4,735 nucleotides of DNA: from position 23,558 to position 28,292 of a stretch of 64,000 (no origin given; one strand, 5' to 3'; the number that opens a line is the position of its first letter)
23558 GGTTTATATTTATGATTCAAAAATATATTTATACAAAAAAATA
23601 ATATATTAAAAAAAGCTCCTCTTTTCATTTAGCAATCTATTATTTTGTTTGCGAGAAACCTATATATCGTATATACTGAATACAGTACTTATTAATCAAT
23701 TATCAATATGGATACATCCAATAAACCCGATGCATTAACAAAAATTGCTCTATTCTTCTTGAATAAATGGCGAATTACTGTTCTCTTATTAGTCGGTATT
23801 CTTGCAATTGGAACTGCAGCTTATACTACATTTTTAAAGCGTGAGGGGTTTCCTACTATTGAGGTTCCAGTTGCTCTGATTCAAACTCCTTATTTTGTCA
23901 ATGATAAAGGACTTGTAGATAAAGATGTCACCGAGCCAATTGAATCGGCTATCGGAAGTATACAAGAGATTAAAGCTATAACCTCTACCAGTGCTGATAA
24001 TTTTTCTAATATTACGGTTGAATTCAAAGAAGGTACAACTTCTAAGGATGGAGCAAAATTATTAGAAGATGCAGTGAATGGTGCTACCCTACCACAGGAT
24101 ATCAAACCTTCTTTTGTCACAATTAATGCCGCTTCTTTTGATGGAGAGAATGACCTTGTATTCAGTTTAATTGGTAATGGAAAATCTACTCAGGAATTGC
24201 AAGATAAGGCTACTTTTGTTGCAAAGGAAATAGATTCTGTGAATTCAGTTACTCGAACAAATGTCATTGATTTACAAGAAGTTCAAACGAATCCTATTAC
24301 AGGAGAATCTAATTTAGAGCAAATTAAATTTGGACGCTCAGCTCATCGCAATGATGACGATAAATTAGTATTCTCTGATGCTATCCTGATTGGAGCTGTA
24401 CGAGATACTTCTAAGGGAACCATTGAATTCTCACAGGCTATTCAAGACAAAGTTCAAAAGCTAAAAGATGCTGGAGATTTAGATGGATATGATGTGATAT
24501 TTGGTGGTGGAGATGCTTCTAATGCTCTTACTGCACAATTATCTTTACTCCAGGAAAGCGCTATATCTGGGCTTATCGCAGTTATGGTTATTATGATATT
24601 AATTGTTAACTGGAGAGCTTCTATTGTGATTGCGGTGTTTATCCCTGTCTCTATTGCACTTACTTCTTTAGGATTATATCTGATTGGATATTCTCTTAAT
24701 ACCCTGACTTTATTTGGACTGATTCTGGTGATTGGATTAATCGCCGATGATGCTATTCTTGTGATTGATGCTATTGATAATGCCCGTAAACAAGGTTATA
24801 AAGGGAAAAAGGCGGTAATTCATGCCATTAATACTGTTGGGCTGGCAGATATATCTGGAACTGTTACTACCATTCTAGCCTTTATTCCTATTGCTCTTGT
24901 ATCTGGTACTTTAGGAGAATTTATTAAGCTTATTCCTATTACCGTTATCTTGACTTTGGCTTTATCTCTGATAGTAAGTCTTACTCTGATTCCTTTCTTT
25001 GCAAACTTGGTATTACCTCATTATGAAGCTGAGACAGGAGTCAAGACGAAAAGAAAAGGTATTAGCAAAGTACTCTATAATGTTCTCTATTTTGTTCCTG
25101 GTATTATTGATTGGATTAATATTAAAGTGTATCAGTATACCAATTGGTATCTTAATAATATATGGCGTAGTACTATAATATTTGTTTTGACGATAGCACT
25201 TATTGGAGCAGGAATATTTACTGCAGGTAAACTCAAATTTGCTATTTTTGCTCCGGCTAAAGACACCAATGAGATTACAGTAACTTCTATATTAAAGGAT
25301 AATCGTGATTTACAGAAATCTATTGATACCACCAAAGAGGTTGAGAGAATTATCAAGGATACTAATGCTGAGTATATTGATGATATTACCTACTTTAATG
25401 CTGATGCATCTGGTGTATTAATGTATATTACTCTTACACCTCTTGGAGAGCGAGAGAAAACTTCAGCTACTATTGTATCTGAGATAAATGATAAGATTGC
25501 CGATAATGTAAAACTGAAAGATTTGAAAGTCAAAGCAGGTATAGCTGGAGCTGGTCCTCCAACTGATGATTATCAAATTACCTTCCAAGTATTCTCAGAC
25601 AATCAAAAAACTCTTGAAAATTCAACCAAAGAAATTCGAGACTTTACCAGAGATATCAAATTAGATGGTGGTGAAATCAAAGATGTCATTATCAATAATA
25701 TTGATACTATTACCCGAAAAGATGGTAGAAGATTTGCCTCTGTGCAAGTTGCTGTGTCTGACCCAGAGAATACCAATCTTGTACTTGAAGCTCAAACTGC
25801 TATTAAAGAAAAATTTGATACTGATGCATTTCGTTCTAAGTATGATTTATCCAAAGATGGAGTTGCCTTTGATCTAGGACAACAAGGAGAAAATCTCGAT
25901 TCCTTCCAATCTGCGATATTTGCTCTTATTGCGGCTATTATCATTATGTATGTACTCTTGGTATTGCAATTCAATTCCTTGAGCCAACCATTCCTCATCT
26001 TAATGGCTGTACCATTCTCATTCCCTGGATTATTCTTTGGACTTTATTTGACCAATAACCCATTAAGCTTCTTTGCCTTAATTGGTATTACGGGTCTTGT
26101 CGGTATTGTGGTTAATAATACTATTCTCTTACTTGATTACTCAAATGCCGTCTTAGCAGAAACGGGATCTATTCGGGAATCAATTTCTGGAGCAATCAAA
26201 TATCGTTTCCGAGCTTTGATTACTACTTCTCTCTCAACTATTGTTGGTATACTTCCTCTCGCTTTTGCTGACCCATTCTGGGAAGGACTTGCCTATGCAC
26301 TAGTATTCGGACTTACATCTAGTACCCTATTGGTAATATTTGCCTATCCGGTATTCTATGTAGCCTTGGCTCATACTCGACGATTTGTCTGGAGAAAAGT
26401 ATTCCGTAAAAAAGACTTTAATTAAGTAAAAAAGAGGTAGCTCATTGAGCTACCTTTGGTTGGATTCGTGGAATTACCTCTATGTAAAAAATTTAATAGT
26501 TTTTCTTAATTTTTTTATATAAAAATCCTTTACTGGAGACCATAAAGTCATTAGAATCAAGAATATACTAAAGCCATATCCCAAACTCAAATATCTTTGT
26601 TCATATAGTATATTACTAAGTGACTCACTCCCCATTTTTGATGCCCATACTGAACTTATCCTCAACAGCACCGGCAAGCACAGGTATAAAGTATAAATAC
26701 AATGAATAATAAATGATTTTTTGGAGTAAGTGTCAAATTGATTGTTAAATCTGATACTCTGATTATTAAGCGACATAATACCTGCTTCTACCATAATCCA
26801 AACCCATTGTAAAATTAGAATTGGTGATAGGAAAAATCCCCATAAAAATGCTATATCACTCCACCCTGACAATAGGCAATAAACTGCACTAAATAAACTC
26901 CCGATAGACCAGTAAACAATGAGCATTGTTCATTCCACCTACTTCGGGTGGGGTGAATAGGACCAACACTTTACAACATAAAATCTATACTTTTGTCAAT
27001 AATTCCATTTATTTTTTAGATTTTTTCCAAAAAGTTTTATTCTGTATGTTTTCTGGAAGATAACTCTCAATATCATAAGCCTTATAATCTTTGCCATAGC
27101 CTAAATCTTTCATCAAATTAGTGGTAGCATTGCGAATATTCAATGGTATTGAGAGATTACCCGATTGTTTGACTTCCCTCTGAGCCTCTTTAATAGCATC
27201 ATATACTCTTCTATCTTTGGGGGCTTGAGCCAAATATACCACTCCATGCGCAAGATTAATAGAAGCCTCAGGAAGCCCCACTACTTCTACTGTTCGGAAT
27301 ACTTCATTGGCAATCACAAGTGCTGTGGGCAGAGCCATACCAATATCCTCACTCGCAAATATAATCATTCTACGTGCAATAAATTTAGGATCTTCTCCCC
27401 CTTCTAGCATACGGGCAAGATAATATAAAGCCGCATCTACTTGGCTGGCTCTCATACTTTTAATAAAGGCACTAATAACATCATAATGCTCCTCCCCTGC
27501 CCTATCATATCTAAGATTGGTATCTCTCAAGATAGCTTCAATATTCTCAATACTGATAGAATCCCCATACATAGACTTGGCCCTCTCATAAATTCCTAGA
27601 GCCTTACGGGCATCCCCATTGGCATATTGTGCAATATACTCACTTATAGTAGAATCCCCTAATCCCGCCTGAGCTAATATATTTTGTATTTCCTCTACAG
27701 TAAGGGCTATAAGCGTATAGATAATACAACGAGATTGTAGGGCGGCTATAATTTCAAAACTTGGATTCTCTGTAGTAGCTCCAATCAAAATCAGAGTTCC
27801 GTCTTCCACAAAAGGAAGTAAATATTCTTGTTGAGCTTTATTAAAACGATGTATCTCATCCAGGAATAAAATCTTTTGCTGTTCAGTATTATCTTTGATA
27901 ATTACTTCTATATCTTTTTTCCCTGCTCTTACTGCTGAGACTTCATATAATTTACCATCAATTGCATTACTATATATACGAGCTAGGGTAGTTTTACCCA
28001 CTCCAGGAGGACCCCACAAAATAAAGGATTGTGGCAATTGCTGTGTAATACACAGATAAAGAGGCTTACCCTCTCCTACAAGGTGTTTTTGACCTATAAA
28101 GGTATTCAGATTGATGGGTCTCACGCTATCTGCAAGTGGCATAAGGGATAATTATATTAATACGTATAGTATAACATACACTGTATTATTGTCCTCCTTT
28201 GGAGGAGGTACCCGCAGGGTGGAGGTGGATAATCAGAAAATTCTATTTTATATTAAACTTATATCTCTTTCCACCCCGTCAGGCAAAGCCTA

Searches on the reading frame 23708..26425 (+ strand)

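Call 37: search_protein_families(library=pfam, proteins=[window:23708-26425:+], max_evalue=0.001)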
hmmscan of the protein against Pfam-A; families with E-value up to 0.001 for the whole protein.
window:23708-26425:+ (905 aa): 2 families
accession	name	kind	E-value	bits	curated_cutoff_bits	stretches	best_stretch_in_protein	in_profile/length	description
PF00873.25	ACR_tran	-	8.6e-95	318.8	28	3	224-648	278-697/1021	AcrB/AcrD/AcrF family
PF03176.21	MMPL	-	3.5e-06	26.7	20.5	1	239-434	101-301/333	MMPL family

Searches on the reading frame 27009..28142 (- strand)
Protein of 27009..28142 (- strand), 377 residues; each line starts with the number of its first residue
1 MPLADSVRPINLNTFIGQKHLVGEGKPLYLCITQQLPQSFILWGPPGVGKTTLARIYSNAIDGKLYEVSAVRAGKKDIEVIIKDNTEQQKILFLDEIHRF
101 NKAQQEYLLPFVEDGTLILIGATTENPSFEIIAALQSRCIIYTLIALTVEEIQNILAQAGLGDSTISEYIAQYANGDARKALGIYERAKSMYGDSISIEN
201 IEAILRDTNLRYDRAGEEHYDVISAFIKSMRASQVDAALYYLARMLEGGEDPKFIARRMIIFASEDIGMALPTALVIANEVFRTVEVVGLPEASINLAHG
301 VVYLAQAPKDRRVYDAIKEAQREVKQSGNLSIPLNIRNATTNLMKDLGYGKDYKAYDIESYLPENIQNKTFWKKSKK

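Call 37: search_protein_families(library=pfam, proteins=[window:27009-28142:-], max_evalue=0.001)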
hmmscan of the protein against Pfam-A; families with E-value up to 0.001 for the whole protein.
window:27009-28142:- (377 aa): 12 families
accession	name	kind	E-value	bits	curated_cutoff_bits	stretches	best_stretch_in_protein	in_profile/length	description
PF12002.13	MgsA_C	-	2.9e-51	174.1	27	1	233-376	2-152/167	MgsA AAA+ ATPase C terminal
PF16193.11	AAA_assoc_2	-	5.8e-20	71.8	34.3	1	165-231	10-81/81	AAA C-terminal domain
PF05496.18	RuvB_N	-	5.4e-18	65.7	27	1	7-126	1-123/159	Holliday junction DNA helicase RuvB P-loop domain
PF00004.35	AAA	-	7.9e-18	65.6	21.2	1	41-140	2-124/131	ATPase family associated with various cellular activities (AAA)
PF07728.20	AAA_5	-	7.6e-09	36.1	22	1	40-126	2-104/139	AAA domain (dynein-related subfamily)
PF13173.12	AAA_14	-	2.9e-07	31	27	1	40-152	5-128/129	AAA domain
PF00158.32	Sigma54_activat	-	7.1e-06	26.3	20.2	1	89-136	94-142/168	Sigma-54 interaction domain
PF20720.3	nSTAND3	-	8.1e-06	26.1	27.2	1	40-97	20-74/155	Novel STAND NTPase 3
PF13401.12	AAA_22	-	1.2e-05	26.1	27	1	38-160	6-97/130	AAA domain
PF13191.12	AAA_16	-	0.00012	23.1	32.6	0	35-64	22-51/167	AAA ATPase domain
PF07724.20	AAA_2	-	0.00025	21.6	27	0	87-117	74-104/166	AAA domain (Cdc48 subfamily)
PF01078.27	Mg_chelatase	-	0.00035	20.5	20.3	0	39-56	24-41/207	Magnesium chelatase, subunit ChlI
